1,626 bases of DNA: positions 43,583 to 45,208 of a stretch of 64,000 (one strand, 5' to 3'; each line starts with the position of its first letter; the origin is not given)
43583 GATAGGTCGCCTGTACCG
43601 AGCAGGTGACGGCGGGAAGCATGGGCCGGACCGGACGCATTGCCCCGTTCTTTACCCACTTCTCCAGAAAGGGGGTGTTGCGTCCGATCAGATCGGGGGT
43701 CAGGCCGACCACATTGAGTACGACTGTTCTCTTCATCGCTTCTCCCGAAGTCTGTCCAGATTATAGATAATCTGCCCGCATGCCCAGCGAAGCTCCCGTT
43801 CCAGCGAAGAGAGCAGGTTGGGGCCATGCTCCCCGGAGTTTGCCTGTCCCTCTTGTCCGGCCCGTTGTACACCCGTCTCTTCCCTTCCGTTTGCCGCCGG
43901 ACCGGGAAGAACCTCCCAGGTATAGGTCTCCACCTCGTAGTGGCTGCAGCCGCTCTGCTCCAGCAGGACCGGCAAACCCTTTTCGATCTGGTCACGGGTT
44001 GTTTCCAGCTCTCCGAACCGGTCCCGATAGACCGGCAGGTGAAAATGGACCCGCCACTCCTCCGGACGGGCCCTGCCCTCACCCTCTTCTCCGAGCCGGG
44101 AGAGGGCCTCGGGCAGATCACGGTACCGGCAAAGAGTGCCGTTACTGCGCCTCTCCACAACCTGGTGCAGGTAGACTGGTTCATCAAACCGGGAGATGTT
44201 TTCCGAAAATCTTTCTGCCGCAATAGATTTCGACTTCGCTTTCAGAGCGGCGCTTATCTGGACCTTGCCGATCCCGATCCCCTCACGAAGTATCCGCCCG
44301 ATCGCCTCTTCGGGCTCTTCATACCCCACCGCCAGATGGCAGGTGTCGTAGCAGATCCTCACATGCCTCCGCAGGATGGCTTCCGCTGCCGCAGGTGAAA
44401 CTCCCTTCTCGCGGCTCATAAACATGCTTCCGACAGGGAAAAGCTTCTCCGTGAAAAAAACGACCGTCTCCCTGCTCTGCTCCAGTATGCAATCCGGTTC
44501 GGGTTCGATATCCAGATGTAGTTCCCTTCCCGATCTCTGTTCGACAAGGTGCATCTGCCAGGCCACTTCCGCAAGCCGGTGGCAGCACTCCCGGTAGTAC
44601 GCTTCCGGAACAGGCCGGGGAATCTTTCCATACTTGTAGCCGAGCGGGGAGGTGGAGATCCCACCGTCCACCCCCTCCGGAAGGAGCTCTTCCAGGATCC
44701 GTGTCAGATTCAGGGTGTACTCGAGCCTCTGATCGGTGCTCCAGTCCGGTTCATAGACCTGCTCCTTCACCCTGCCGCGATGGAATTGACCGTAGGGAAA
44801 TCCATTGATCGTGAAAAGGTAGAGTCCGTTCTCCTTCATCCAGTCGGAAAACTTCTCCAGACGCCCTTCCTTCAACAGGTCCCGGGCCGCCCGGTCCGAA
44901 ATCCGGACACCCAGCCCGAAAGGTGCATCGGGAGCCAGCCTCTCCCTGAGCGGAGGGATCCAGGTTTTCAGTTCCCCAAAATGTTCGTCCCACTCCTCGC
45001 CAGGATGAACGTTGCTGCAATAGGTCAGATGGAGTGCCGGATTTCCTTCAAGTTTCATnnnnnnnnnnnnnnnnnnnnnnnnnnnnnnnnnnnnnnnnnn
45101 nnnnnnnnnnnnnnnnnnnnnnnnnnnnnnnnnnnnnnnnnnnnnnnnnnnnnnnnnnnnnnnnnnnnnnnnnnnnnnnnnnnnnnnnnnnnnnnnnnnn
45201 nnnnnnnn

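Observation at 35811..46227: eboDEF is packed into one apparent 10-kb transcription unit with a giant TPR/FG-GAP lipoprotein, a CRTAC1/ASPIC protein and an RnfD-like membrane protein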

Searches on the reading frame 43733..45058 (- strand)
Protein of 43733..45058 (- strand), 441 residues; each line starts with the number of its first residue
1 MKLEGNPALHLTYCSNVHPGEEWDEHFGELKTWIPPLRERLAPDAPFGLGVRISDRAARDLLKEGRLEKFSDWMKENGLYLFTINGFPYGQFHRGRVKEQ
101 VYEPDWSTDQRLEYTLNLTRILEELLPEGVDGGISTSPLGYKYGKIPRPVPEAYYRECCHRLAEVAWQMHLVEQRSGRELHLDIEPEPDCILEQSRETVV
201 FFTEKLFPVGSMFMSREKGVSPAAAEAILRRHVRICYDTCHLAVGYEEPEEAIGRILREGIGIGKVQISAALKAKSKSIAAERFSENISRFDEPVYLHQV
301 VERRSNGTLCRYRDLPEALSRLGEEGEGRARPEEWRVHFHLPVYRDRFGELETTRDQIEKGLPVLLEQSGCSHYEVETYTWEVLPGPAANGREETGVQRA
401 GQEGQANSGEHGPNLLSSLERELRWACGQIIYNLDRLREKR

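Call 3: search_protein_families(library=pfam, proteins=[window:43733-45058:-], max_evalue=0.01)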
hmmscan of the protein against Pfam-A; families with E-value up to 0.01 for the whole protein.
window:43733-45058:- (441 aa): 1 family
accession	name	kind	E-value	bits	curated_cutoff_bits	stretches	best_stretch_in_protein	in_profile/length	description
PF01261.30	AP_endonuc_2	-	0.0033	17.6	31.1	0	228-274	148-191/249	Xylose isomerase-like TIM barrel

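Call 5: search_protein_families(library=ncbifam, proteins=[window:43733-45058:-], max_evalue=0.001)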
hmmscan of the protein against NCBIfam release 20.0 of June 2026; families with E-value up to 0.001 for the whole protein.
window:43733-45058:- (441 aa): 1 family
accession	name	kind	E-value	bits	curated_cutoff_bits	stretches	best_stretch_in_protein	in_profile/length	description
NF035939.1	TIM_EboE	equivalog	1e-134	449.1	250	1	11-392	1-366/379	metabolite traffic protein EboE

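Call 53: find_homologous_proteins(query=window:43733-45058:-)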
Query window:43733-45058:- (441 aa): 7997 proteins with E <= 0.001 among 8000 candidates; the best 120 are listed.
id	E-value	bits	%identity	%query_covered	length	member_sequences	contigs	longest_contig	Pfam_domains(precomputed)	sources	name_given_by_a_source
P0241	0.0e+0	1026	100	100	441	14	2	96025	-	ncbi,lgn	-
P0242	2.2e-139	483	51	98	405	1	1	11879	-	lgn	-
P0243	4.9e-137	476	50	98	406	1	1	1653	-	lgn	-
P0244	5.2e-137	476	51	98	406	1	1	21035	-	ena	-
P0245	9.0e-137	475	55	88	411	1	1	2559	-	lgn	-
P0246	2.6e-136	473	49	98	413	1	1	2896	PF01261.31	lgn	-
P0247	2.7e-136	473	50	98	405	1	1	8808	-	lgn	-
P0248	4.3e-136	473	52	87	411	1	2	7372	PF01261.31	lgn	-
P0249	5.9e-136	472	53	87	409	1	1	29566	-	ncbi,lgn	-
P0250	6.9e-136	472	50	98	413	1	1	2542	-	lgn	-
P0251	7.4e-136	472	54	87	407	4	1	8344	PF01261.31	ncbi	-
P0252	9.4e-136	471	50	96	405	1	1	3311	PF01261.31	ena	-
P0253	1.4e-135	471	50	97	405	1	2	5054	-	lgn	-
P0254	2.7e-135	470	49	96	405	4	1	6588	-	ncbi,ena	-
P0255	4.2e-135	469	49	96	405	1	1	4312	-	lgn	-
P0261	2.4e-133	463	48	98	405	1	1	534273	-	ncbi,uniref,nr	ncbi:xylose isomerase [Rhodohalobacter sp. SW132]|uniref:metabolite traffic protein EboE n=1 Tax=Rho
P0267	8.4e-133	462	48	100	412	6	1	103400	-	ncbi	-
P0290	1.1e-130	455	48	98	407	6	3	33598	-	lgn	-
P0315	6.7e-128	445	47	98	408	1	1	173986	-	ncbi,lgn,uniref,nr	ncbi:hypothetical protein SAMN05443144_11137 [Fodinibius roseus]|uniref:Xylose isomerase-like TIM ba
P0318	3.5e-127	443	47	98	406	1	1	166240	-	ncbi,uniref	ncbi:metabolite traffic protein EboE [Rhodohalobacter sp. 8-1]|uniref:metabolite traffic protein Ebo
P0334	2.1e-125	437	47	97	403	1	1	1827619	PF01261.31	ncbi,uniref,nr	ncbi:metabolite traffic protein EboE [Aliifodinibius salicampi]|uniref:Metabolite traffic protein Eb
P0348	3.9e-124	433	48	87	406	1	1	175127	-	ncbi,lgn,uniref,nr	ncbi:metabolite traffic protein EboE [Fodinibius sediminis]|uniref:Xylose isomerase-like TIM barrel 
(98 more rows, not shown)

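Call 54: find_encoding_contigs(protein=P0241, flank=10000, max_places=2)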
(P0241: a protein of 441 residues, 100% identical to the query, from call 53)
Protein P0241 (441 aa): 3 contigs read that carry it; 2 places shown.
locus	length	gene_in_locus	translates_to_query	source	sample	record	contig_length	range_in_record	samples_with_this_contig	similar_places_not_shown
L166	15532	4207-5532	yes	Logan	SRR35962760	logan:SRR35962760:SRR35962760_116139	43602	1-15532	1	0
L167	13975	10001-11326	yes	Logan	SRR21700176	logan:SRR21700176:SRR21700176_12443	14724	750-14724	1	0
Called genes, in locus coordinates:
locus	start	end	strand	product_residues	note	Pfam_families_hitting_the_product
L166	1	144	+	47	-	?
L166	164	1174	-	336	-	PF28008:EboA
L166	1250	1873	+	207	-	PF01081:Aldolase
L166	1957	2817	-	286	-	PF05035:DGOK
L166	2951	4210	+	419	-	PF01761:DHQ_synthase, PF24621:DHQS_C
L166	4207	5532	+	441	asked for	-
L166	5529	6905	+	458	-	PF01663:Phosphodiest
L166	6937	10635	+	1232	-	PF13428:TPR_14 (faint), PF13431:TPR_17 (faint), PF13432:TPR_16 (weak), PF00515:TPR_1, PF07719:TPR_2 (weak), PF13371:TPR_9 (weak), PF13424:TPR_12, PF13517:FG-GAP_3, +4 more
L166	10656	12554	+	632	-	PF01839:FG-GAP (faint), PF13517:FG-GAP_3, PF07593:UnbV_ASPIC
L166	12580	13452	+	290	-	-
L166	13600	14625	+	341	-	PF00890:FAD_binding_2 (weak), PF01266:DAO, PF01593:Amino_oxidase, PF07992:Pyr_redox_2 (weak), PF12831:FAD_oxidored (weak), PF13450:NAD_binding_8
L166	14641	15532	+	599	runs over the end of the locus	PF00664:ABC_membrane, PF00005:ABC_tran, PF02463:SMC_N (faint)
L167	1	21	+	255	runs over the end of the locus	?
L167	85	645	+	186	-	PF14588:YjgF_endoribonc, PF01042:Ribonuc_L-PSP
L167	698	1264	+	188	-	PF14588:YjgF_endoribonc, PF01042:Ribonuc_L-PSP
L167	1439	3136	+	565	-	PF00732:GMC_oxred_N, PF05199:GMC_oxred_C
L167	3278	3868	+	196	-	PF13618:Gluconate_2-dh3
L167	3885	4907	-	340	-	PF01040:UbiA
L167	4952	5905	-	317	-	PF01026:TatD_DNase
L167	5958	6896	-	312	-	PF28008:EboA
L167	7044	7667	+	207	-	PF01081:Aldolase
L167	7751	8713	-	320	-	PF05035:DGOK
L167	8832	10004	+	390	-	PF01761:DHQ_synthase, PF24621:DHQS_C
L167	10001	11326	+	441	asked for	-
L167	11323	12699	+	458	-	PF01663:Phosphodiest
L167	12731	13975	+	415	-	?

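Call 55: find_encoding_contigs(protein=P0318, flank=10000, max_places=1)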
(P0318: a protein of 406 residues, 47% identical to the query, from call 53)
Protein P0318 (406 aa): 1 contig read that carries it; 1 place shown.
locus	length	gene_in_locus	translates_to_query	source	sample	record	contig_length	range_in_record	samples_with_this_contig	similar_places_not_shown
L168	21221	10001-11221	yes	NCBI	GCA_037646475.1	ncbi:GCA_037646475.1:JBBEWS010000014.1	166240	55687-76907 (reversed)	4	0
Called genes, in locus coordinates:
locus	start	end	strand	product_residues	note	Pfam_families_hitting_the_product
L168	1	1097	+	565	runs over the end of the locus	PF00732:GMC_oxred_N, PF05199:GMC_oxred_C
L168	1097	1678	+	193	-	PF13618:Gluconate_2-dh3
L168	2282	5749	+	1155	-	PF07719:TPR_2 (faint), PF13424:TPR_12 (weak), PF13428:TPR_14 (faint), PF14559:TPR_19 (faint), PF00515:TPR_1 (faint), PF13181:TPR_8 (faint), PF13432:TPR_16, PF13517:FG-GAP_3 (weak), +1 more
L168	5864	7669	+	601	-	PF01839:FG-GAP (faint), PF13517:FG-GAP_3, PF07593:UnbV_ASPIC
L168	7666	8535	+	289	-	PF03116:NQR2_RnfD_RnfE (faint)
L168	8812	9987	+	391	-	PF01761:DHQ_synthase, PF24621:DHQS_C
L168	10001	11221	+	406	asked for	-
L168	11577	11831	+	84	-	PF01402:RHH_1 (weak), PF05534:HicB, PF19807:DUF6290 (weak), PF22513:FitA-like_RHH (faint)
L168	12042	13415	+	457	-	PF01663:Phosphodiest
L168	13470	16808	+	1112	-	PF01839:FG-GAP (faint), PF13517:FG-GAP_3, PF07593:UnbV_ASPIC, PF13517:FG-GAP_3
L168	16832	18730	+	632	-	PF06439:3keto-disac_hyd, PF07691:PA14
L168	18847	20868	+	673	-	PF23500:DUF7133, PF00127:Copper-bind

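Call 56: find_encoding_contigs(protein=P0267, flank=10000, max_places=1)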
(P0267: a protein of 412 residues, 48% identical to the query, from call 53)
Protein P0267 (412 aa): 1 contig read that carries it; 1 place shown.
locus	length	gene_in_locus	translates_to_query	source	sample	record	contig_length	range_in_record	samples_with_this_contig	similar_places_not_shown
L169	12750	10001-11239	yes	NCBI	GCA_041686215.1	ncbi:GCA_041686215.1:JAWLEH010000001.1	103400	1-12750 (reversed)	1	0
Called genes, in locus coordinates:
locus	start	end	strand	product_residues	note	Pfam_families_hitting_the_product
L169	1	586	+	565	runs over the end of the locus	PF00732:GMC_oxred_N, PF05199:GMC_oxred_C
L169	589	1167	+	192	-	PF13618:Gluconate_2-dh3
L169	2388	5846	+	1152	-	PF13517:FG-GAP_3, PF07593:UnbV_ASPIC (weak)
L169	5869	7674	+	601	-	PF01839:FG-GAP (faint), PF13517:FG-GAP_3, PF07593:UnbV_ASPIC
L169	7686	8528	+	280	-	PF03116:NQR2_RnfD_RnfE (faint)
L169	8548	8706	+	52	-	-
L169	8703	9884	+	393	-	PF01761:DHQ_synthase, PF24621:DHQS_C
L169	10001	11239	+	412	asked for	-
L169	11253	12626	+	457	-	PF01663:Phosphodiest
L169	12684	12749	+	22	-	?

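Call 57: find_encoding_contigs(protein=P0334, flank=10000, max_places=1)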
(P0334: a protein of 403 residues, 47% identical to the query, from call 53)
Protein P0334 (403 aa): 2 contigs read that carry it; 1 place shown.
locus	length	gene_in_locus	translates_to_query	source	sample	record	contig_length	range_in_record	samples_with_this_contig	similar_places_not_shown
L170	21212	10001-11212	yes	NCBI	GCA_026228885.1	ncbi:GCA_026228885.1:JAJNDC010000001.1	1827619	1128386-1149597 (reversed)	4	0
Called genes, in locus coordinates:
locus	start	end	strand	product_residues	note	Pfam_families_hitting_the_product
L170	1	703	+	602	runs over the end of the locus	PF01839:FG-GAP (faint), PF13517:FG-GAP_3, PF07593:UnbV_ASPIC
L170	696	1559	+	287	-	PF03116:NQR2_RnfD_RnfE (faint)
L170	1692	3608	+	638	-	PF06439:3keto-disac_hyd, PF07691:PA14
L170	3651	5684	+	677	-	PF23500:DUF7133 (weak), PF00127:Copper-bind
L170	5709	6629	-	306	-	PF01040:UbiA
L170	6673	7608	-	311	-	PF01026:TatD_DNase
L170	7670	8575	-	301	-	PF28008:EboA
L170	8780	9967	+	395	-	PF01761:DHQ_synthase, PF24621:DHQS_C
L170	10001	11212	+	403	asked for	PF01261:AP_endonuc_2 (faint)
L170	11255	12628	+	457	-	PF01663:Phosphodiest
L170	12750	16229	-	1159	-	PF23500:DUF7133, PF02985:HEAT (faint), PF13513:HEAT_EZ (faint), PF13646:HEAT_2, PF03130:HEAT_PBS (faint), PF13646:HEAT_2 (weak), PF00034:Cytochrom_C (faint)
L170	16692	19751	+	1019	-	PF13620:CarboxypepD_reg, PF13715:CarbopepD_reg_2, PF07715:Plug, PF00593:TonB_dep_Rec_b-barrel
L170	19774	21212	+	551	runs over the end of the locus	PF14322:SusD-like_3, PF12771:SusD-like_2 (faint), PF07980:SusD_RagB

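Call 58: find_encoding_contigs(protein=P0290, flank=10000, max_places=1)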
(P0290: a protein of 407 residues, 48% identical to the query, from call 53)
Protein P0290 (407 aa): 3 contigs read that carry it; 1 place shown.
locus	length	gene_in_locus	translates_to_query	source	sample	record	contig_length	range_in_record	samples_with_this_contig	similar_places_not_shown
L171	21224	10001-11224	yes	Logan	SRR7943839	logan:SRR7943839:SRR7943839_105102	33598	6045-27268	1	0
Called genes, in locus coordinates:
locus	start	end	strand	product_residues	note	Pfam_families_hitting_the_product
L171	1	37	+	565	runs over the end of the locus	PF00732:GMC_oxred_N, PF05199:GMC_oxred_C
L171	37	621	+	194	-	PF13618:Gluconate_2-dh3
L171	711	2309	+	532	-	PF00474:SSF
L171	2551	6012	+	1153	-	PF00515:TPR_1 (faint), PF07719:TPR_2 (faint), PF13424:TPR_12 (faint), PF13428:TPR_14 (faint), PF13432:TPR_16 (faint), PF14559:TPR_19 (faint), PF23914:TPR_CcmH_CycH (faint), PF13517:FG-GAP_3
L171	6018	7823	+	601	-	PF01839:FG-GAP (faint), PF13517:FG-GAP_3, PF07593:UnbV_ASPIC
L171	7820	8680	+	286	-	PF03116:NQR2_RnfD_RnfE (faint)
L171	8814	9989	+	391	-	PF01761:DHQ_synthase, PF24621:DHQS_C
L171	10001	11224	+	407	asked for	-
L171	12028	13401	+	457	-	PF01663:Phosphodiest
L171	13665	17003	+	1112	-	PF01839:FG-GAP (faint), PF13517:FG-GAP_3, PF07593:UnbV_ASPIC, PF13517:FG-GAP_3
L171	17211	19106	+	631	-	PF06439:3keto-disac_hyd, PF07691:PA14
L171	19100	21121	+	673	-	PF23500:DUF7133 (weak), PF00127:Copper-bind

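Call 59: find_encoding_contigs(protein=P0244, flank=10000, max_places=1)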
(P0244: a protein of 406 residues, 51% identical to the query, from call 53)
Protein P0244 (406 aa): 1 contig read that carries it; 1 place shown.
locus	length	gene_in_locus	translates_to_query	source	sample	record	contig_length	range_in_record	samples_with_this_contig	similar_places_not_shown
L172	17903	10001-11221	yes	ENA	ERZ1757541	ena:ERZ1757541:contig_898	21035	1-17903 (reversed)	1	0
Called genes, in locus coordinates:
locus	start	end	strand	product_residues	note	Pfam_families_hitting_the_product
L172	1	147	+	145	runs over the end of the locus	-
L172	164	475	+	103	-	PF05199:GMC_oxred_C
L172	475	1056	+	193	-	PF13618:Gluconate_2-dh3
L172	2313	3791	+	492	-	PF13428:TPR_14 (faint), PF23914:TPR_CcmH_CycH (faint), PF07719:TPR_2 (faint), PF13432:TPR_16 (faint), PF14559:TPR_19 (faint), PF00515:TPR_1 (faint), PF13517:FG-GAP_3 (weak)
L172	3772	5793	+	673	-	PF13517:FG-GAP_3 (faint)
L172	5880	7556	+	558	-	PF01839:FG-GAP (faint), PF13517:FG-GAP_3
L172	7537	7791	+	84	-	PF07593:UnbV_ASPIC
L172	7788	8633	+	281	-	PF03116:NQR2_RnfD_RnfE (faint)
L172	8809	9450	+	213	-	PF01761:DHQ_synthase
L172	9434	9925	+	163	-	PF24621:DHQS_C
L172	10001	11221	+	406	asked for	-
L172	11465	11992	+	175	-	PF01663:Phosphodiest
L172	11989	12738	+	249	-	PF01663:Phosphodiest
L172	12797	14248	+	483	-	PF13517:FG-GAP_3, PF01839:FG-GAP (faint), PF13517:FG-GAP_3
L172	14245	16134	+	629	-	PF01839:FG-GAP (faint), PF07593:UnbV_ASPIC, PF13517:FG-GAP_3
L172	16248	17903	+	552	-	?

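Call 77: find_encoding_contigs(protein=P0261, flank=10000, max_places=1)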
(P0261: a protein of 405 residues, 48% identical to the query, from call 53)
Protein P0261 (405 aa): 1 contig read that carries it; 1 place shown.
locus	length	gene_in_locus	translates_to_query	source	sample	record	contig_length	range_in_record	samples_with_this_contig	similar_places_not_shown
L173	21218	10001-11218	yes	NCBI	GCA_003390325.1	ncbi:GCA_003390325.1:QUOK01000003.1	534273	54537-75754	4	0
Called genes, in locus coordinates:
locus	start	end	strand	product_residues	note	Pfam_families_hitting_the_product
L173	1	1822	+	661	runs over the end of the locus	PF00676:E1_dh, PF02775:TPP_enzyme_C (faint), PF00456:Transketolase_N (weak), PF13292:DXP_synthase_N (weak), PF02779:Transket_pyr, PF02780:Transketolase_C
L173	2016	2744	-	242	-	PF06283:ThuA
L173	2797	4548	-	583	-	PF00474:SSF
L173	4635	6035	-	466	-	PF02610:AraA_N, PF24856:AraA_central, PF11762:Arabinose_Iso_C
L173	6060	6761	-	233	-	PF00596:Aldolase_II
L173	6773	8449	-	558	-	PF00370:FGGY_N, PF02782:FGGY_C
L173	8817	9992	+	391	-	PF01761:DHQ_synthase, PF24621:DHQS_C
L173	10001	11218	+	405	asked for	-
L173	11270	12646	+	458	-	PF01663:Phosphodiest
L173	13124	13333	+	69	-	PF09720:Unstab_antitox (weak)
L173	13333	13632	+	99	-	-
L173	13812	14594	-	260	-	-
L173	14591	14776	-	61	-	-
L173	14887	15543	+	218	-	PF00702:Hydrolase, PF13419:HAD_2, PF13242:Hydrolase_like (weak)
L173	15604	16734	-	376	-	PF01408:GFO_IDH_MocA, PF21252:Glyco_hydro_109_C (weak)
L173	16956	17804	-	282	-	PF01261:AP_endonuc_2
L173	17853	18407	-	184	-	PF00127:Copper-bind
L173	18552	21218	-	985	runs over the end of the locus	PF06283:ThuA, PF23500:DUF7133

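Call 78: find_encoding_contigs(protein=P0348, flank=10000, max_places=1)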
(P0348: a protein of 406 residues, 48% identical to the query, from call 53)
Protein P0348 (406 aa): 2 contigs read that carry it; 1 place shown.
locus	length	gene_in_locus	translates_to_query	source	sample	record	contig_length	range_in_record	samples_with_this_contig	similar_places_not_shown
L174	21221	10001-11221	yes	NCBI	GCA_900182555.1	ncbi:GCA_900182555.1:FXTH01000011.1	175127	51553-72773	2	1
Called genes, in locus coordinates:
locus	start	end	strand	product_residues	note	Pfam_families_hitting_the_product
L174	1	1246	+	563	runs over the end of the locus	PF00370:FGGY_N, PF02782:FGGY_C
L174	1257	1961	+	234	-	PF00596:Aldolase_II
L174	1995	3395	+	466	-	PF02610:AraA_N, PF24856:AraA_central, PF11762:Arabinose_Iso_C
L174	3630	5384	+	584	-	PF00474:SSF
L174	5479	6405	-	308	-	PF01040:UbiA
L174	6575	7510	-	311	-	PF01026:TatD_DNase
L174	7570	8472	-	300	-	PF28008:EboA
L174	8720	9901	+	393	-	PF01761:DHQ_synthase, PF24621:DHQS_C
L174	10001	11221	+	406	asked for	-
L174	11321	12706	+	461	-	PF01663:Phosphodiest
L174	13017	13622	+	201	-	PF04542:Sigma70_r2 (weak), PF08281:Sigma70_r4_2, PF04545:Sigma70_r4, PF22233:PhyR_sigma-like (faint)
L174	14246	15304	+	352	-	PF04773:FecR, PF16344:FecR_C (faint)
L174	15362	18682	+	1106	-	PF13620:CarboxypepD_reg, PF13715:CarbopepD_reg_2, PF07715:Plug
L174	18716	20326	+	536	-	PF14322:SusD-like_3, PF07980:SusD_RagB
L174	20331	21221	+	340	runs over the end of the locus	PF06283:ThuA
